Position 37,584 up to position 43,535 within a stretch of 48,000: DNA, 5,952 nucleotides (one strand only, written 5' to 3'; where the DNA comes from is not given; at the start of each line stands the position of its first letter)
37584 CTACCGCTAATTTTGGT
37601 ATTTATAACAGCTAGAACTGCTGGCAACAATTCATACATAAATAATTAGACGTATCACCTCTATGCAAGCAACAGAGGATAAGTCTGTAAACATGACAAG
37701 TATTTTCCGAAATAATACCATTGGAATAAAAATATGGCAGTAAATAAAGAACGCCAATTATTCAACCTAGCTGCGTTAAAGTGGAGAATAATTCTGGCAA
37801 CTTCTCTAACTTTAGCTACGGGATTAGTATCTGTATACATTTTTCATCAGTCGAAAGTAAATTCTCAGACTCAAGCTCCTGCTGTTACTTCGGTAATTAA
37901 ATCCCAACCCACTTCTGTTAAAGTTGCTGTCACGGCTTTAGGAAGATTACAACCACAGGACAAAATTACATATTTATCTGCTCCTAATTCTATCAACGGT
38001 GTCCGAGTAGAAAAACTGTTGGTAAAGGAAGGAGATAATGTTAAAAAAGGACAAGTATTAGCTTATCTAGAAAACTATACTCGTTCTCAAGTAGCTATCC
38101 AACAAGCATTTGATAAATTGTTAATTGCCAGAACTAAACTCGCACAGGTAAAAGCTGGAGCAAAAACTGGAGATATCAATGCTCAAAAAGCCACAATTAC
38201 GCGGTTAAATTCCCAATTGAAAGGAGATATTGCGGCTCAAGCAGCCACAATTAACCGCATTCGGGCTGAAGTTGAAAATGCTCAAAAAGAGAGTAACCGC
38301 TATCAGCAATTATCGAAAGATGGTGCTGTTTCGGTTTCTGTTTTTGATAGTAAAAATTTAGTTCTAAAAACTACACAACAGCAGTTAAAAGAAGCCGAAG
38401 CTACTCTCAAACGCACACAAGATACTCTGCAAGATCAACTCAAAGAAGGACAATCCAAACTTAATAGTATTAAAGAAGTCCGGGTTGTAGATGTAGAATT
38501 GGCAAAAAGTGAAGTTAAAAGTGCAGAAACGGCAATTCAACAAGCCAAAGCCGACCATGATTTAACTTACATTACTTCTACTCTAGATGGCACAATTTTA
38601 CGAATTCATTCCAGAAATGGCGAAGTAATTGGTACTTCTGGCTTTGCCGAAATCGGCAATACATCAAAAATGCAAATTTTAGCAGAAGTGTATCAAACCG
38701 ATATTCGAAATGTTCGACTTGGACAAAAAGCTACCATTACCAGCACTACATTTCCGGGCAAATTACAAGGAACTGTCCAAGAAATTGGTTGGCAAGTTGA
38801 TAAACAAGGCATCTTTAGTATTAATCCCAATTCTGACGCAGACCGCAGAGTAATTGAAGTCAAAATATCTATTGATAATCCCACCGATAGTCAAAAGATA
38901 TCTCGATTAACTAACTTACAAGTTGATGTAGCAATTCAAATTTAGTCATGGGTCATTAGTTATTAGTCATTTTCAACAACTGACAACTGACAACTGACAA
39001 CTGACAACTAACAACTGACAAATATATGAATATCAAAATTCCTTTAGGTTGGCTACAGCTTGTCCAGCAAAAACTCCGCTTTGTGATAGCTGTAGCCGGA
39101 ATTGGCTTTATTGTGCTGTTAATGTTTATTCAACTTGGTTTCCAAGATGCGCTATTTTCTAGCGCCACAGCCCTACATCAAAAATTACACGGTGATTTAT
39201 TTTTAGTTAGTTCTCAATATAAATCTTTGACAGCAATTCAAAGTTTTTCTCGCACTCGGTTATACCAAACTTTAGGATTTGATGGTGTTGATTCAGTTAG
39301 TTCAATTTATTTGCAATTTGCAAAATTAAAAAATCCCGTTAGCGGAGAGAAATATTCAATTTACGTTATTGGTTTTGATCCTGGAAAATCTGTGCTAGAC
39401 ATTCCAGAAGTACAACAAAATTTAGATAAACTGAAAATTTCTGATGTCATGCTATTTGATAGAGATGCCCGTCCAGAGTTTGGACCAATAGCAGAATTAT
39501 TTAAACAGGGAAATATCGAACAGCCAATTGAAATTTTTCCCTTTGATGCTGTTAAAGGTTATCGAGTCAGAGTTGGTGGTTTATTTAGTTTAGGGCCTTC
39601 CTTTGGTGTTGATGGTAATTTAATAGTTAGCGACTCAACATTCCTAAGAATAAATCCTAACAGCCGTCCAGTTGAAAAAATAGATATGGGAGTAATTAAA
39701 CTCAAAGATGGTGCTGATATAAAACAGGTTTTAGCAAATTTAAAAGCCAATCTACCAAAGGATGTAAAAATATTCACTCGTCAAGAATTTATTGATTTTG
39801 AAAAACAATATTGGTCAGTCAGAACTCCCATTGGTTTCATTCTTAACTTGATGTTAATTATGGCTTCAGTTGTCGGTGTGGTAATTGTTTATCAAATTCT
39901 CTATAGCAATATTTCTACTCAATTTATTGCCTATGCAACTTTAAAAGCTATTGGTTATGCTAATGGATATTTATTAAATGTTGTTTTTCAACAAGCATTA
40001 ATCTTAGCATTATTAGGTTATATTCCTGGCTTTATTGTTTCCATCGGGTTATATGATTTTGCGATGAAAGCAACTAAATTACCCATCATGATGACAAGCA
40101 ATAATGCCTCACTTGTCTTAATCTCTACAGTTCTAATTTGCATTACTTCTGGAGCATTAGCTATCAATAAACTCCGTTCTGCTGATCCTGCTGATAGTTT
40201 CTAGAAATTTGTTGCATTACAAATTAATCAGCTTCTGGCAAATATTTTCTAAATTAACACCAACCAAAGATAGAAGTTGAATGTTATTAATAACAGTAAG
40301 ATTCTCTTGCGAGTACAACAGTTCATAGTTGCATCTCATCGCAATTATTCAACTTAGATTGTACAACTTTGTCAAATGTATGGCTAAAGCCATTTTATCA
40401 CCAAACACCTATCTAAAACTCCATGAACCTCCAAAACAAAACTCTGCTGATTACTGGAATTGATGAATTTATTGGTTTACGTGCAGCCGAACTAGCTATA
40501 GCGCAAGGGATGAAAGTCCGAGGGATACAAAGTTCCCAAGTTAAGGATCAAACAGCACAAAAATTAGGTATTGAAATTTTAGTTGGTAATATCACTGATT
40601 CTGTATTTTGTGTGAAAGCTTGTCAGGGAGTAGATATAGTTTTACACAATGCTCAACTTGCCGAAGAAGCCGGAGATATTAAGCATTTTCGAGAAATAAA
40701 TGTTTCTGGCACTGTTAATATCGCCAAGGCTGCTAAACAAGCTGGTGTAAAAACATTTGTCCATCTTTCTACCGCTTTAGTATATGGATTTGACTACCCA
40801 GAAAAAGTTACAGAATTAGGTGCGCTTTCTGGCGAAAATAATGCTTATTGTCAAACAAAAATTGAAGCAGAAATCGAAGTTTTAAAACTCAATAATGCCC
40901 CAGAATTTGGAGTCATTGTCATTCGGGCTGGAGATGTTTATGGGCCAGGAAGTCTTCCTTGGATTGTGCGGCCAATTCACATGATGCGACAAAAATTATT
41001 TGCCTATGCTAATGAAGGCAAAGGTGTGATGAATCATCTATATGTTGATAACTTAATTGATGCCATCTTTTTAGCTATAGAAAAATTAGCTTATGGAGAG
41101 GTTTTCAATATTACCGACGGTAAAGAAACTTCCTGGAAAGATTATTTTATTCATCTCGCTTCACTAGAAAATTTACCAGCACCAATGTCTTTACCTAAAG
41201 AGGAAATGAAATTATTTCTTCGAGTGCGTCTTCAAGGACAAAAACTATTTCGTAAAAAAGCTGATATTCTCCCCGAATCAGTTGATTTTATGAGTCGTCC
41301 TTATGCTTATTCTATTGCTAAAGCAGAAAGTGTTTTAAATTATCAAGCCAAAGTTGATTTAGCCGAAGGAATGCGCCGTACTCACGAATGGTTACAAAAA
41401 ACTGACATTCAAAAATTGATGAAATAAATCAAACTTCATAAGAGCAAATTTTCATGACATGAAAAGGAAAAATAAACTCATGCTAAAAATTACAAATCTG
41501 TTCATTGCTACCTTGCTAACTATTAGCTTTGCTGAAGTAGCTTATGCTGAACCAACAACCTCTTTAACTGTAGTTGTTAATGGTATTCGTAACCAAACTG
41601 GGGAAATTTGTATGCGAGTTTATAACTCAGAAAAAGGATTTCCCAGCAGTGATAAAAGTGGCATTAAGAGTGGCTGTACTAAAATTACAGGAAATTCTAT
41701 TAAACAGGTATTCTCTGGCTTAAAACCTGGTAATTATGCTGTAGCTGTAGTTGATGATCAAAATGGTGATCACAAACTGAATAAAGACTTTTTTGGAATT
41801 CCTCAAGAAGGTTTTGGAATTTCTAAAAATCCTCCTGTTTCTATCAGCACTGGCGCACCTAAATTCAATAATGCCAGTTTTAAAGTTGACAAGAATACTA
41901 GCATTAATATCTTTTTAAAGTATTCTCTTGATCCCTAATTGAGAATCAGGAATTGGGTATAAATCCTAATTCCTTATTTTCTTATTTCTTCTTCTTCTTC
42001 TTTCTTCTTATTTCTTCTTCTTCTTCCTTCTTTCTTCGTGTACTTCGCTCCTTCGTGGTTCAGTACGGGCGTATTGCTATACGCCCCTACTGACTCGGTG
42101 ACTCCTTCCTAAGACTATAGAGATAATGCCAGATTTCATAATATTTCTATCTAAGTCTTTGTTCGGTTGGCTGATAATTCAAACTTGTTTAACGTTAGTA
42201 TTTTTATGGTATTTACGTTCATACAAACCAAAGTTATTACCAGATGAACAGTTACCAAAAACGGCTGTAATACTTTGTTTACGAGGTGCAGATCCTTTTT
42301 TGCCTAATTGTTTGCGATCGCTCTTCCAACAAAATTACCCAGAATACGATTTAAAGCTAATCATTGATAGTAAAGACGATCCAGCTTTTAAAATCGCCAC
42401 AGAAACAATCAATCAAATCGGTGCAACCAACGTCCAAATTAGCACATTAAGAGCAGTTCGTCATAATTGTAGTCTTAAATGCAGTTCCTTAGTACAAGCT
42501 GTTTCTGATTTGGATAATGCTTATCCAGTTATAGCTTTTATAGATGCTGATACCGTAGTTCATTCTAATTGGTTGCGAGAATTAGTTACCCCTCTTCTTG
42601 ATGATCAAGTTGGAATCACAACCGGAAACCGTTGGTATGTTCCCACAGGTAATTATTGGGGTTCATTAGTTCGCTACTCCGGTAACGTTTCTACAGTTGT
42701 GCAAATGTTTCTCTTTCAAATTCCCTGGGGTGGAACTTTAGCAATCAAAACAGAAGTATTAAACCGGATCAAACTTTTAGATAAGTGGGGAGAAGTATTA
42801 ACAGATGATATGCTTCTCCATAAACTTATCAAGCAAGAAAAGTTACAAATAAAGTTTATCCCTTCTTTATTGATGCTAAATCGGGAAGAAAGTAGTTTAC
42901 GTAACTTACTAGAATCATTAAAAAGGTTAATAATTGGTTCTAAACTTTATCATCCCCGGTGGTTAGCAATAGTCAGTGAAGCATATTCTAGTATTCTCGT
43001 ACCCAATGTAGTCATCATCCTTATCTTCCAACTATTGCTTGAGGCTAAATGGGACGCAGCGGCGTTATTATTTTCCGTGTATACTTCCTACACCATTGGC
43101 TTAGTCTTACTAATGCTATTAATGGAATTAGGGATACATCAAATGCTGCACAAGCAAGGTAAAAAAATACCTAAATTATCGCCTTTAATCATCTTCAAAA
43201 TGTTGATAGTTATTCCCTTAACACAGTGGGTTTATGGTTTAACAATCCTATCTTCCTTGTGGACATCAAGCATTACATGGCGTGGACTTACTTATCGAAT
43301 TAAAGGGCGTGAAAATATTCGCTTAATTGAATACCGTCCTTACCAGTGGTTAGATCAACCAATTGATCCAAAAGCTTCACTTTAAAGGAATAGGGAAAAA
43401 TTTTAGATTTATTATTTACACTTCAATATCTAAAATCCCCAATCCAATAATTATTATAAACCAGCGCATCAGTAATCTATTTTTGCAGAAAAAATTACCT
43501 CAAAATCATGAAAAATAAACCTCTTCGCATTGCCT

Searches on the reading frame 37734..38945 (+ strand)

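Call 65: search_protein_families(library=pfam, proteins=[window:37734-38945:+], max_evalue=0.00001)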
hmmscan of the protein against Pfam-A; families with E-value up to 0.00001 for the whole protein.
window:37734-38945:+ (403 aa): 3 families
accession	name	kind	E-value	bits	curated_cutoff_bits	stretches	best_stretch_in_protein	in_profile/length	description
PF16576.10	HlyD_D23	-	1.2e-12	48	30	1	65-384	5-205/214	Barrel-sandwich domain of CusB or HlyD membrane-fusion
PF13437.12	HlyD_3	-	9.8e-10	39.6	22.2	1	280-384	2-97/106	HlyD family secretion protein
PF13533.13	Biotin_lipoyl_2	-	3.3e-07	30.4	29.8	1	87-113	7-32/32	Biotin-lipoyl like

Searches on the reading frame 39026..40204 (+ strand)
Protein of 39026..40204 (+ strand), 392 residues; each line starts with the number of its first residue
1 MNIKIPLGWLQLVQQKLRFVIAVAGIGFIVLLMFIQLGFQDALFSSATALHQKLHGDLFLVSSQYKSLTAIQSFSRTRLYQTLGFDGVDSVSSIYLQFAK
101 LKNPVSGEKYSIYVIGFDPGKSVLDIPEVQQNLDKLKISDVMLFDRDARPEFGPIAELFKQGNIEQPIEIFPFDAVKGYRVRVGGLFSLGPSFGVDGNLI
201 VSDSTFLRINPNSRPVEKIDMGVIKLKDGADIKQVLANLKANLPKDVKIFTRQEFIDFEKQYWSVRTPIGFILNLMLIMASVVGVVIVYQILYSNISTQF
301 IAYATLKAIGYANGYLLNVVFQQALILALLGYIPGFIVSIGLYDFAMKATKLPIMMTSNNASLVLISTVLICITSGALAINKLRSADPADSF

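Call 65: search_protein_families(library=pfam, proteins=[window:39026-40204:+], max_evalue=0.00001)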
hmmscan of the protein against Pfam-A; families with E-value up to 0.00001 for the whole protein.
window:39026-40204:+ (392 aa): 2 families
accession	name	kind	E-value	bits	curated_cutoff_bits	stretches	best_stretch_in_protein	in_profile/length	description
PF02687.27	FtsX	-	2.3e-11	44.2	25.5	1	275-388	2-120/120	FtsX-like permease C-terminal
PF12704.14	MacB_PCD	-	9.7e-06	26.4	27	0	20-241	2-206/207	MacB-like periplasmic core domain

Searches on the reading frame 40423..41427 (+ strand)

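Call 65: search_protein_families(library=pfam, proteins=[window:40423-41427:+], max_evalue=0.00001)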
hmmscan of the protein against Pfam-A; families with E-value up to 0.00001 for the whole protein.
window:40423-41427:+ (334 aa): 8 families
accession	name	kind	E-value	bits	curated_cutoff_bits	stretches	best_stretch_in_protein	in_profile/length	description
PF01370.27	Epimerase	-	7.6e-30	104.5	20.9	1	9-230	2-239/240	NAD dependent epimerase/dehydratase family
PF01073.25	3Beta_HSD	-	1.8e-22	80.2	22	1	10-226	2-236/280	3-beta hydroxysteroid dehydrogenase/isomerase family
PF07993.18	NAD_binding_4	-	1.4e-13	51.1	20.1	1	66-195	85-229/258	Male sterility protein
PF16363.11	GDP_Man_Dehyd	-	1.8e-12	47.8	27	1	9-320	1-332/332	GDP-mannose 4,6 dehydratase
PF13460.12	NAD_binding_10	-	2e-10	41.3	27.2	1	17-128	6-108/184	NAD(P)H-binding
PF04321.23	RmlD_sub_bind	-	1.2e-07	31.6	27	1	8-175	3-154/287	RmlD substrate binding domain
PF02719.21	Polysacc_synt_2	-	7.5e-07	29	20.2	1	33-117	37-128/293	Polysaccharide biosynthesis protein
PF05368.20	NmrA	-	3e-06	27.5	27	1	6-114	3-104/298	NmrA-like family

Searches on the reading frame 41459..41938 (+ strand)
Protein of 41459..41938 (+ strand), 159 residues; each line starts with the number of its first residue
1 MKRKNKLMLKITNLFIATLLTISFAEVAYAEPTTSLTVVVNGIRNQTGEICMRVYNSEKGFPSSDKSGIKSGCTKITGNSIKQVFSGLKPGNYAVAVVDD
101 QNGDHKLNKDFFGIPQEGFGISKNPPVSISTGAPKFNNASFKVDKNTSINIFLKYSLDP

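Call 72: search_protein_families(library=pfam, proteins=[window:41459-41938:+], max_evalue=0.00001)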
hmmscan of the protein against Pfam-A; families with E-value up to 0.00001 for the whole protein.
window:41459-41938:+ (159 aa): 1 family
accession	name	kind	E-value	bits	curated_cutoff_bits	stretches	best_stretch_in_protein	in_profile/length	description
PF09912.14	DUF2141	-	8.7e-38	129.1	24.4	1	38-149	1-111/112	Uncharacterized protein conserved in bacteria (DUF2141)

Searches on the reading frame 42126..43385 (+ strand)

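Call 72: search_protein_families(library=pfam, proteins=[window:42126-43385:+], max_evalue=0.00001)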
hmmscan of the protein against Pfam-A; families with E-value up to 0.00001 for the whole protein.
window:42126-43385:+ (419 aa): 4 families
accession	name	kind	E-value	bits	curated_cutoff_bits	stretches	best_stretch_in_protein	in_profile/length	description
PF13641.12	Glyco_tranf_2_3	-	3.3e-17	63.7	27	1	44-262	1-221/230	Glycosyltransferase like family 2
PF13506.12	Glyco_transf_21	-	1.4e-12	47.9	21.7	1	114-261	14-165/174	Glycosyl transferase family 21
PF00535.33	Glycos_transf_2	-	4e-10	40.3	23.3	1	48-182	2-128/168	Glycosyl transferase family 2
PF13632.12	Glyco_trans_2_3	-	3.2e-08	34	27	1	136-332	2-186/198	Glycosyl transferase family group 2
